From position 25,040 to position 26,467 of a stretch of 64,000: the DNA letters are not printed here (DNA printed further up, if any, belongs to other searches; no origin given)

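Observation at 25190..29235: Pyruvate-dehydrogenase-type E1 alpha/beta pair embedded next to sugar C- and O-methyltransferases: predicted branched-chain sugar synthesis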

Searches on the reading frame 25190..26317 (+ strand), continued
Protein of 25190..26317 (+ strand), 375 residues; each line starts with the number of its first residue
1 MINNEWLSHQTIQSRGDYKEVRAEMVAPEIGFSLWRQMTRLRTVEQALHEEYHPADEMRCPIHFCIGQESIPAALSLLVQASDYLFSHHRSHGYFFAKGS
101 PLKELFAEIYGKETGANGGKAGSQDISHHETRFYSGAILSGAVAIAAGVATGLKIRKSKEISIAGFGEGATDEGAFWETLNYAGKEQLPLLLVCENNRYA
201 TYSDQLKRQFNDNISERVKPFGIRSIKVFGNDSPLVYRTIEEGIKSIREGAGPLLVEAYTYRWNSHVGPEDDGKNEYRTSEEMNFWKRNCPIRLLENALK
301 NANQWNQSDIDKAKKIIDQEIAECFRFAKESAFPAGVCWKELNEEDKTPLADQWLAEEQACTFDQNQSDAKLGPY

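Call 62: find_homologous_proteins(query=L061:2743-3861:+, max_evalue=1e-30)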
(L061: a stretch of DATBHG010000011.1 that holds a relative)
Query L061:2743-3861:+ (372 aa): 1329 proteins with E <= 1e-30 among 6475 candidates; the best 120 are listed.
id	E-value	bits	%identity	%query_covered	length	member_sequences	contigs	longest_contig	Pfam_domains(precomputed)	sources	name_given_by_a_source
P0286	9.7e-233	790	100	94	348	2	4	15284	PF13292.12,PF00676.26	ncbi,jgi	ncbi:MAG TPA: thiamine pyrophosphate-dependent dehydrogenase E1 component subunit alpha [Xanthobacte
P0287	1.4e-215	733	86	100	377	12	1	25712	PF13292.12,PF00676.26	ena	-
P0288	1.0e-210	717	84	100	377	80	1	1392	PF13292.12,PF00676.26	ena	-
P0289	6.6e-198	675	84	94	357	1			PF00676.26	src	-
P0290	8.8e-187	638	80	94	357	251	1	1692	PF13292.12,PF00676.26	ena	-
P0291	2.5e-186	637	79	94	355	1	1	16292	PF13292.12,PF00676.26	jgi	jgi:TPP-dependent pyruvate/acetoin dehydrogenase alpha subunit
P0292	5.9e-185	632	79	94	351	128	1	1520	PF13292.12,PF00676.26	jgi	jgi:TPP-dependent pyruvate/acetoin dehydrogenase alpha subunit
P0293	1.2e-184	632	80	94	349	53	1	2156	PF13292.12,PF00676.26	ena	-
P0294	3.7e-179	613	76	94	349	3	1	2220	PF13292.12,PF00676.26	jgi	jgi:TPP-dependent pyruvate/acetoin dehydrogenase alpha subunit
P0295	1.2e-174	599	74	94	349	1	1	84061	PF13292.12,PF00676.26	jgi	jgi:TPP-dependent pyruvate/acetoin dehydrogenase alpha subunit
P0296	3.3e-173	594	74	94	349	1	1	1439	PF13292.12,PF00676.26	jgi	jgi:TPP-dependent pyruvate/acetoin dehydrogenase alpha subunit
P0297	6.2e-172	590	78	90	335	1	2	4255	PF13292.12,PF00676.26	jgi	jgi:TPP-dependent pyruvate/acetoin dehydrogenase alpha subunit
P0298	6.5e-172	590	80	86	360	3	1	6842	PF13292.12,PF00676.26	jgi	jgi:TPP-dependent pyruvate/acetoin dehydrogenase alpha subunit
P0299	2.5e-166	571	72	93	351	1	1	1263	PF13292.12,PF00676.26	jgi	jgi:pyruvate dehydrogenase E1 component alpha subunit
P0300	7.1e-163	560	72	92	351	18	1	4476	PF13292.12,PF00676.26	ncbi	-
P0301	1.2e-162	559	71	92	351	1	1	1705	PF13292.12,PF00676.26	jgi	jgi:TPP-dependent pyruvate/acetoin dehydrogenase alpha subunit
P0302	1.7e-162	559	78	83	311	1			PF13292.12,PF00676.26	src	-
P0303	6.4e-162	557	72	92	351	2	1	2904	PF13292.12,PF00676.26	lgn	-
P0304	7.4e-162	556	71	92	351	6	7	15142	PF13292.12,PF00676.26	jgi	jgi:TPP-dependent pyruvate/acetoin dehydrogenase alpha subunit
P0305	8.9e-162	556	71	92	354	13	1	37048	PF13292.12,PF00676.26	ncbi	ncbi:MAG: thiamine pyrophosphate-dependent dehydrogenase E1 component subunit alpha [Xanthobacterace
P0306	4.2e-160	551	72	92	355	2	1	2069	PF13292.12,PF00676.26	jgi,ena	-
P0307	5.1e-160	550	71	92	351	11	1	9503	PF13292.12,PF00676.26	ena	-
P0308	8.5e-159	546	70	92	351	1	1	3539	PF13292.12,PF00676.26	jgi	jgi:pyruvate dehydrogenase E1 component alpha subunit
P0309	6.3e-157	540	68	92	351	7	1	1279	PF13292.12,PF00676.26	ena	-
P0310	2.4e-156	538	69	90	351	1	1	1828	PF13292.12,PF00676.26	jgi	jgi:TPP-dependent pyruvate/acetoin dehydrogenase alpha subunit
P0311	3.3e-156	538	70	92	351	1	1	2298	PF13292.12,PF00676.26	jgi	jgi:TPP-dependent pyruvate/acetoin dehydrogenase alpha subunit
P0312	4.7e-156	537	68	92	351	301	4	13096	PF13292.12,PF00676.26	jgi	jgi:TPP-dependent pyruvate/acetoin dehydrogenase alpha subunit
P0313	8.1e-156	537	70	92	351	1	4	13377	PF13292.12,PF00676.26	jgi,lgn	jgi:TPP-dependent pyruvate/acetoin dehydrogenase alpha subunit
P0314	2.9e-154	531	69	91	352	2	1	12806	PF13292.12,PF00676.26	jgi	jgi:TPP-dependent pyruvate/acetoin dehydrogenase alpha subunit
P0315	4.5e-154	531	69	92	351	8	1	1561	PF13292.12,PF00676.26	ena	-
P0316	2.4e-153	528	69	90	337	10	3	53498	PF13292.12,PF00676.26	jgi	jgi:pyruvate dehydrogenase E1 component alpha subunit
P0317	3.9e-153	528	68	93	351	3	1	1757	PF13292.12,PF00676.26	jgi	jgi:pyruvate dehydrogenase E1 component alpha subunit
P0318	4.5e-153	528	68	94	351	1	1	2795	PF13292.12,PF00676.26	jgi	jgi:pyruvate dehydrogenase E1 component alpha subunit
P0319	8.3e-153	527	70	91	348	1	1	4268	PF13292.12,PF00676.26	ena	-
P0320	2.3e-152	525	72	87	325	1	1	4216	PF13292.12,PF00676.26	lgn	-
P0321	2.8e-152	525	66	94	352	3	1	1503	PF13292.12,PF00676.26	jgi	-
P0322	4.7e-151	521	67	93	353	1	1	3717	PF13292.12,PF00676.26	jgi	jgi:TPP-dependent pyruvate/acetoin dehydrogenase alpha subunit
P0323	5.5e-150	517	75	80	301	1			PF13292.12,PF00676.26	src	-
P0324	7.2e-150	517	67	94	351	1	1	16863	PF13292.12,PF00676.26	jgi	-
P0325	8.9e-150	517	85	72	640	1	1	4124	PF13292.12,PF00676.26,PF02779.30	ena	-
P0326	1.4e-149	516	66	94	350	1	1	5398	PF13292.12,PF00676.26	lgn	-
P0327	2.6e-149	515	67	93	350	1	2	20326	PF13292.12,PF00676.26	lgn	-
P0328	5.9e-149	514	67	93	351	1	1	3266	PF13292.12,PF00676.26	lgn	-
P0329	8.2e-149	514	67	92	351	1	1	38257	PF13292.12,PF00676.26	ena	-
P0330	1.3e-148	513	67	94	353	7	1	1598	PF13292.12,PF00676.26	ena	-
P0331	3.0e-148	512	66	92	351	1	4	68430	PF13292.12,PF00676.26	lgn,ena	-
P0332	3.5e-148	511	68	91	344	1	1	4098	PF13292.12,PF00676.26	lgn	-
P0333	9.9e-148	510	66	93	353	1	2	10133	PF13292.12,PF00676.26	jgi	jgi:TPP-dependent pyruvate/acetoin dehydrogenase alpha subunit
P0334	1.7e-147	509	66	92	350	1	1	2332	PF13292.12,PF00676.26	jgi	jgi:pyruvate dehydrogenase E1 component alpha subunit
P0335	3.7e-147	508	65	93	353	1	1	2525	PF13292.12,PF00676.26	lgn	-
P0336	1.2e-146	506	66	91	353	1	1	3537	PF13292.12,PF00676.26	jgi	jgi:TPP-dependent pyruvate/acetoin dehydrogenase alpha subunit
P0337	6.8e-146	504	66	92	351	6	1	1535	PF13292.12,PF00676.26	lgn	-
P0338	6.9e-146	504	67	91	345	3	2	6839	PF13292.12,PF00676.26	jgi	jgi:pyruvate dehydrogenase E1 component alpha subunit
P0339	1.6e-145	503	66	89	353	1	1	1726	PF13292.12,PF00676.26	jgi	jgi:TPP-dependent pyruvate/acetoin dehydrogenase alpha subunit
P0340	1.8e-145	503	65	93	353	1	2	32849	PF13292.12,PF00676.26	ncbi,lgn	-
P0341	1.8e-145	503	72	78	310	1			PF13292.12,PF00676.26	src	-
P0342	1.8e-145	503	64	94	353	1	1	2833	PF13292.12,PF00676.26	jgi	jgi:TPP-dependent pyruvate/acetoin dehydrogenase alpha subunit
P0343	3.6e-145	502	65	92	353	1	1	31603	PF13292.12,PF00676.26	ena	-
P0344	1.1e-144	500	66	91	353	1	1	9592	PF13292.12,PF00676.26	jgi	jgi:pyruvate dehydrogenase E1 component alpha subunit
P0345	1.8e-144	499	65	93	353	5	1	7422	PF13292.12,PF00676.26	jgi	jgi:TPP-dependent pyruvate/acetoin dehydrogenase alpha subunit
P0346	7.8e-144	497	68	87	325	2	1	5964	PF13292.12,PF00676.26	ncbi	-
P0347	1.5e-143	496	63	94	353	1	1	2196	PF13292.12,PF00676.26,PF00456.27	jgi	jgi:TPP-dependent pyruvate/acetoin dehydrogenase alpha subunit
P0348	1.8e-143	496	66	91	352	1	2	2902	PF13292.12,PF00676.26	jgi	jgi:pyruvate dehydrogenase E1 component alpha subunit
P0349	9.4e-143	494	64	92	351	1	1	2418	PF13292.12,PF00676.26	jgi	jgi:TPP-dependent pyruvate/acetoin dehydrogenase alpha subunit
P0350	9.6e-143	494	64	92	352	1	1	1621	PF13292.12,PF00676.26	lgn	-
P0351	1.6e-142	493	92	63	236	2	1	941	PF13292.12,PF00676.26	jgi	-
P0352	3.5e-142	492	64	92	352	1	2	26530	PF13292.12,PF00676.26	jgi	jgi:TPP-dependent pyruvate/acetoin dehydrogenase alpha subunit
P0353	4.6e-142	491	65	92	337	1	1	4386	PF13292.12,PF00676.26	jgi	jgi:TPP-dependent pyruvate/acetoin dehydrogenase alpha subunit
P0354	8.8e-142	490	66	92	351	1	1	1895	PF13292.12,PF00676.26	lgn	-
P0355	6.3e-141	488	66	91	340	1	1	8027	PF13292.12,PF00676.26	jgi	jgi:TPP-dependent pyruvate/acetoin dehydrogenase alpha subunit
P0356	7.5e-140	484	64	93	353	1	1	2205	PF13292.12,PF00676.26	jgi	jgi:TPP-dependent pyruvate/acetoin dehydrogenase alpha subunit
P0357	7.7e-140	484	64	94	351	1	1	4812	PF13292.12,PF00676.26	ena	-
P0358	3.9e-139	482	63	93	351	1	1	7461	PF13292.12,PF00676.26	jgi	jgi:TPP-dependent pyruvate/acetoin dehydrogenase alpha subunit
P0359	8.3e-139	481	61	94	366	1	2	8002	PF13292.12,PF00676.26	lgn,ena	-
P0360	1.4e-137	477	65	90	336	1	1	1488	PF13292.12,PF00676.26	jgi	jgi:TPP-dependent pyruvate/acetoin dehydrogenase alpha subunit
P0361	3.6e-137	475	89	62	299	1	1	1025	PF13292.12,PF00676.26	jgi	jgi:Pyruvate/2-oxoglutarate dehydrogenase complex, dehydrogenase (E1) component, eukaryotic type, al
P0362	3.7e-137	475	63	94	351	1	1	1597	PF13292.12,PF00676.26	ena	-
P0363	7.2e-136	471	60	94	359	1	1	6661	PF13292.12,PF00676.26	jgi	jgi:TPP-dependent pyruvate/acetoin dehydrogenase alpha subunit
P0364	8.7e-135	467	61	92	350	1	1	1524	PF13292.12,PF00676.26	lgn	-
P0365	1.6e-134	467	62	88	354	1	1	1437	PF13292.12,PF00676.26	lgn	-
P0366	1.4e-131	457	61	92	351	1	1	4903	PF13292.12,PF00676.26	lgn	-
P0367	3.5e-131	456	59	95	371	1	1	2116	PF13292.12,PF00676.26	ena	-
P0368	4.0e-131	455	61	92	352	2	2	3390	PF13292.12,PF00676.26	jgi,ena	jgi:TPP-dependent pyruvate/acetoin dehydrogenase alpha subunit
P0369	6.9e-131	455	58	97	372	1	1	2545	PF13292.12,PF00676.26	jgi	jgi:TPP-dependent pyruvate/acetoin dehydrogenase alpha subunit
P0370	8.0e-129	448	59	92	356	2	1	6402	PF13292.12,PF00676.26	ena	-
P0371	2.6e-127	443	57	93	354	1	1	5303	PF13292.12,PF00676.26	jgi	jgi:TPP-dependent pyruvate/acetoin dehydrogenase alpha subunit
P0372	1.2e-126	441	60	91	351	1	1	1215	PF13292.12,PF00676.26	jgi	jgi:TPP-dependent pyruvate/acetoin dehydrogenase alpha subunit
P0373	2.7e-126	439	60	90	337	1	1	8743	PF13292.12,PF00676.26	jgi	jgi:TPP-dependent pyruvate/acetoin dehydrogenase alpha subunit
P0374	1.9e-124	433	56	94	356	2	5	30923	PF13292.12,PF00676.26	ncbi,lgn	-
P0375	3.1e-123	429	60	86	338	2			PF13292.12,PF00676.26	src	-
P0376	9.2e-122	425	58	90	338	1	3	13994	PF13292.12,PF00676.26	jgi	jgi:TPP-dependent pyruvate/acetoin dehydrogenase alpha subunit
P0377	5.2e-121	422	58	93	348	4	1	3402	PF13292.12,PF00676.26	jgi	jgi:TPP-dependent pyruvate/acetoin dehydrogenase alpha subunit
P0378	6.9e-121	422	58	94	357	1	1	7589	PF13292.12,PF00676.26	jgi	jgi:TPP-dependent pyruvate/acetoin dehydrogenase alpha subunit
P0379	4.6e-120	419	57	92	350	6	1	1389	PF13292.12,PF00676.26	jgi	jgi:TPP-dependent pyruvate/acetoin dehydrogenase alpha subunit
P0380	8.5e-120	418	56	91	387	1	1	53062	PF13292.12,PF00676.26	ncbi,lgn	-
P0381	1.0e-119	418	84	59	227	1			PF13292.12,PF00676.26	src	-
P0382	1.0e-119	418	84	59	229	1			PF13292.12,PF00676.26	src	-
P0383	3.9e-119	416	54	92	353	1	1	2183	PF02775.27,PF13292.12,PF00676.26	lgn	-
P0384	2.1e-118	414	54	94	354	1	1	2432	PF13292.12,PF00676.26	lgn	-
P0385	2.1e-118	414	83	59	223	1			PF13292.12,PF00676.26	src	-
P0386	3.2e-118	413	56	91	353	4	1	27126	PF13292.12,PF00676.26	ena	-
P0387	5.4e-118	412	55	94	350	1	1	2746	PF13292.12,PF00676.26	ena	-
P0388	1.8e-117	410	80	62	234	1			PF13292.12,PF00676.26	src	-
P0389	2.9e-117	410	63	81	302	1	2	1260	PF13292.12,PF00676.26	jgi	jgi:pyruvate dehydrogenase E1 component alpha subunit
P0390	5.0e-117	409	77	63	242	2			PF13292.12,PF00676.26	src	-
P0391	7.6e-117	408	55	90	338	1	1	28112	PF13292.12,PF00676.26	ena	-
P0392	1.0e-115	405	55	91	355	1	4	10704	PF13292.12,PF00676.26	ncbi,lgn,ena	-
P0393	2.0e-115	404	55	91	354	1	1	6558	PF13292.12,PF00676.26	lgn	-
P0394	4.4e-115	403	55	90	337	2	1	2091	PF13292.12,PF00676.26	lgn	-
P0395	1.1e-114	401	57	91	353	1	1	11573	PF13292.12,PF00676.26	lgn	-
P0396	1.5e-114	401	84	56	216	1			PF13292.12,PF00676.26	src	-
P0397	1.8e-114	401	53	92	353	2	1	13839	PF13292.12,PF00676.26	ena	-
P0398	2.4e-114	400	58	87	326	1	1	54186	PF13292.12,PF00676.26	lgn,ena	-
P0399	1.0e-113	398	52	94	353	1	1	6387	PF13292.12,PF00676.26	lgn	-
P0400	1.3e-113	398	52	94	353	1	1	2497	PF13292.12,PF00676.26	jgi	jgi:TPP-dependent pyruvate/acetoin dehydrogenase alpha subunit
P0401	1.7e-113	397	56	91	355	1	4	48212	PF13292.12,PF00676.26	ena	-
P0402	3.1e-113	397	55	91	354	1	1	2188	PF02775.27,PF13292.12,PF00676.26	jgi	jgi:TPP-dependent pyruvate/acetoin dehydrogenase alpha subunit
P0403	3.9e-113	396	52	99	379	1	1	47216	PF02775.27,PF13292.12,PF00676.26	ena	-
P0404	2.1e-112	394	53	91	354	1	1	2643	PF13292.12,PF00676.26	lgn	-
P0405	2.9e-111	390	66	72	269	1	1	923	PF13292.12,PF00676.26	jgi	-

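Call 63: search_dna_similar(query=window:25190-26317:+, collection=plasmids, mode=protein, max_evalue=1e-40, max_rows=30)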
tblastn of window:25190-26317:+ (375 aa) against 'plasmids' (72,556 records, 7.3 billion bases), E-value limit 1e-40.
Records with a match: 6; places in all: 6; records where one place covers at least 80% of the query: 2.
Best place of each record, by identity: <60% 6.
By first word of the organism name: Azospirillum 2; Streptomyces 2; Paracoccus 1; Solidesulfovibrio 1.
By predicted mobility (MOB-suite, as given by PLSDB): non-mobilizable 4; conjugative 1; mobilizable 1.
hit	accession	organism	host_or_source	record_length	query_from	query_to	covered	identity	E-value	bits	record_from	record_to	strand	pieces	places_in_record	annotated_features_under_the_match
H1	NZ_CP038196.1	Paracoccus versutus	single cell,soil adjacent to the roots ...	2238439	14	334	86%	34.8%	2e-42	165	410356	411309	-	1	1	none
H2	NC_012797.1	Solidesulfovibrio magneticus RS-1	-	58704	25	334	83%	33.7%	1e-48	183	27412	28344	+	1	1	thiamine pyrophosphate-dependent dehydrogenase E1 component subunit ... | kinase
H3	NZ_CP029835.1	Azospirillum ramasamyi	single cell,Cow dung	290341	28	287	69%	37.9%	2e-43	168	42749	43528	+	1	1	thiamine pyrophosphate-dependent dehydrogenase E1 component subunit ...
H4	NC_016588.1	Azospirillum lipoferum 4B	-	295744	28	287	69%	37.9%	4e-43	167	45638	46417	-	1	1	thiamine pyrophosphate-dependent dehydrogenase E1 component subunit ...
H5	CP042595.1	Streptomyces albogriseolus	single cell,soil from Chengdu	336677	33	300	71%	36.7%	2e-45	174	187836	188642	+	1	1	record has no annotation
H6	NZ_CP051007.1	Streptomyces griseofuscus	-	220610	34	312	74%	34.5%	9e-46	175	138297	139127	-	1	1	thiamine pyrophosphate-dependent dehydrogenase E1 component subunit ...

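Call 64: get_annotated_region(hit=H4, flank=12000)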
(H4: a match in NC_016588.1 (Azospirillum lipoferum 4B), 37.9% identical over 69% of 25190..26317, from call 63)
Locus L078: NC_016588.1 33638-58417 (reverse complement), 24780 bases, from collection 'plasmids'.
description: Azospirillum lipoferum 4B plasmid AZO_p6, complete sequence
organism: Azospirillum lipoferum 4B (NCBI taxid 862719)
taxonomy: Bacteria; Pseudomonadota; Alphaproteobacteria; Rhodospirillales; Azospirillaceae; Azospirillum; Azospirillum lipoferum; Azospirillum lipoferum 4B
host: -; source: -; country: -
typing (MOB-suite, as given by PLSDB): non-mobilizable; replicon rep_cluster_1806
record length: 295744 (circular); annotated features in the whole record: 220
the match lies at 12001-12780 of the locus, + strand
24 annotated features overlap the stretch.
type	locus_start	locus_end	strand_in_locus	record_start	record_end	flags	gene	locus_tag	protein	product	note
CDS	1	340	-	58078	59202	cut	-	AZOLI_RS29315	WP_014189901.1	WavE lipopolysaccharide synthesis family protein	-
CDS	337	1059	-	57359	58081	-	-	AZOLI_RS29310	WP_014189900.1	hypothetical protein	-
CDS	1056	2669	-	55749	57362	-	-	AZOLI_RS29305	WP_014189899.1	glycosyltransferase family 2 protein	-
CDS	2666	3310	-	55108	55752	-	-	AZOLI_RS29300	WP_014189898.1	HAD family phosphatase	-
CDS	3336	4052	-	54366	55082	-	-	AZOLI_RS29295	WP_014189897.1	hypothetical protein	-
CDS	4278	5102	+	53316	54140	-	-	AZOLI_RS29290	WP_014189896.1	class I SAM-dependent methyltransferase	-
CDS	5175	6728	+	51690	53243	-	-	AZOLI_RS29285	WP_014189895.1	tetratricopeptide repeat protein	-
CDS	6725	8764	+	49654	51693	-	-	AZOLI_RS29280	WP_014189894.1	glycosyltransferase family 41 protein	-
CDS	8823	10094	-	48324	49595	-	-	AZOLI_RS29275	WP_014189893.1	HAD-IIIA family hydrolase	-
CDS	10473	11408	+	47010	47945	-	-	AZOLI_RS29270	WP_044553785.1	NAD(P)-dependent oxidoreductase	-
CDS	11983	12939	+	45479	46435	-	-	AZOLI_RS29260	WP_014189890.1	thiamine pyrophosphate-dependent dehydrogenase E1 component subunit alpha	-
CDS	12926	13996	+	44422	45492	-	-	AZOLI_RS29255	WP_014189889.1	transketolase C-terminal domain-containing protein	-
CDS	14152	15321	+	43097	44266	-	-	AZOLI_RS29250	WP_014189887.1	DegT/DnrJ/EryC1/StrS family aminotransferase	-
CDS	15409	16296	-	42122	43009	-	-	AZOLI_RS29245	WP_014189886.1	S-methyl-5'-thioadenosine phosphorylase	GO:0009116 - nucleoside metabolic process [Evidence IEA]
CDS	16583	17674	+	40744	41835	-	mtnA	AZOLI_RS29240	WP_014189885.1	S-methyl-5-thioribose-1-phosphate isomerase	GO:0019509 - L-methionine salvage from methylthioadenosine [Evidence IEA]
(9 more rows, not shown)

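Call 65: get_annotated_region(hit=H6, flank=12000)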
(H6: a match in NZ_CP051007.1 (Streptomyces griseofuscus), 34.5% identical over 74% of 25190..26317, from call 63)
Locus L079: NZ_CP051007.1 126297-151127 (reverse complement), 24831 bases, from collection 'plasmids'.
description: Streptomyces griseofuscus strain DSM 40191 plasmid pSGRIFU1, complete sequence
organism: Streptomyces griseofuscus (NCBI taxid 146922)
taxonomy: Bacteria; Actinomycetota; Actinomycetes; Kitasatosporales; Streptomycetaceae; Streptomyces; Streptomyces griseofuscus
host: -; source: -; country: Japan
typing (MOB-suite, as given by PLSDB): mobilizable; replicon rep_cluster_1915; relaxase MOBF
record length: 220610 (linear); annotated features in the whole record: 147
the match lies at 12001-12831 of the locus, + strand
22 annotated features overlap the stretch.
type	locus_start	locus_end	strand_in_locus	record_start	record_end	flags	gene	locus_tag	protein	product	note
CDS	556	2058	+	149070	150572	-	-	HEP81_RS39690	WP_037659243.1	phage/plasmid primase, P4 family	GO:0006260 - DNA replication [Evidence IEA]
CDS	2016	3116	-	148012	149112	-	-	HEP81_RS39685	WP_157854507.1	hypothetical protein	-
CDS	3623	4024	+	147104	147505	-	-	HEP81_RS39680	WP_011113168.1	DUF6009 family protein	-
CDS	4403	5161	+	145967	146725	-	-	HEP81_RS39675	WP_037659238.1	alpha/beta fold hydrolase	-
CDS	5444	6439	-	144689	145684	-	-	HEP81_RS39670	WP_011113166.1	ScbA/BarX family gamma-butyrolactone biosynthesis protein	-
CDS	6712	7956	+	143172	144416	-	-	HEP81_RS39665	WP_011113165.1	cytochrome P450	-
CDS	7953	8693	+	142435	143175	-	-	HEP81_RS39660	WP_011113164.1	hypothetical protein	-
CDS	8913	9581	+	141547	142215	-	-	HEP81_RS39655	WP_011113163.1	ScbR family autoregulator-binding transcription factor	-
CDS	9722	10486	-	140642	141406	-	-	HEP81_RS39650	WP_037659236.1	SDR family oxidoreductase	-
CDS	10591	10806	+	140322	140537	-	-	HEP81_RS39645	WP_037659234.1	acyl-CoA carboxylase subunit epsilon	-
CDS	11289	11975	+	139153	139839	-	-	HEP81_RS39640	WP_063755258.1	ScbR family autoregulator-binding transcription factor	-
CDS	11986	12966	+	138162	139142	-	-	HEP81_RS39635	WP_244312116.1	thiamine pyrophosphate-dependent dehydrogenase E1 component subunit alpha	-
CDS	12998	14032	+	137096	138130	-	-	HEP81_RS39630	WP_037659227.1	transketolase C-terminal domain-containing protein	-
CDS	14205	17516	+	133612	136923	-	-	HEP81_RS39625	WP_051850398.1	condensation domain-containing protein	-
CDS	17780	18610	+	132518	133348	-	-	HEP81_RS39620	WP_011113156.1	AfsR/SARP family transcriptional regulator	-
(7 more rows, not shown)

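Call 71: get_annotated_region(hit=H1, flank=6000)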
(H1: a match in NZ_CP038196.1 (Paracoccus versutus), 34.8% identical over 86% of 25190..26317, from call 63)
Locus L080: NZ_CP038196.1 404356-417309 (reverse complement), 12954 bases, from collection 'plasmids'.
description: Paracoccus versutus strain DSM 17099 plasmid pBEN, complete sequence
organism: Paracoccus versutus (NCBI taxid 34007)
taxonomy: Bacteria; Pseudomonadota; Alphaproteobacteria; Rhodobacterales; Paracoccaceae; Paracoccus; Paracoccus versutus
host: -; source: single cell,soil adjacent to the roots of the plant Clitoria ternatea; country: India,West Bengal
typing (MOB-suite, as given by PLSDB): conjugative; replicon rep_cluster_746; relaxase MOBP,MOBP; mating-pair formation MPF_T
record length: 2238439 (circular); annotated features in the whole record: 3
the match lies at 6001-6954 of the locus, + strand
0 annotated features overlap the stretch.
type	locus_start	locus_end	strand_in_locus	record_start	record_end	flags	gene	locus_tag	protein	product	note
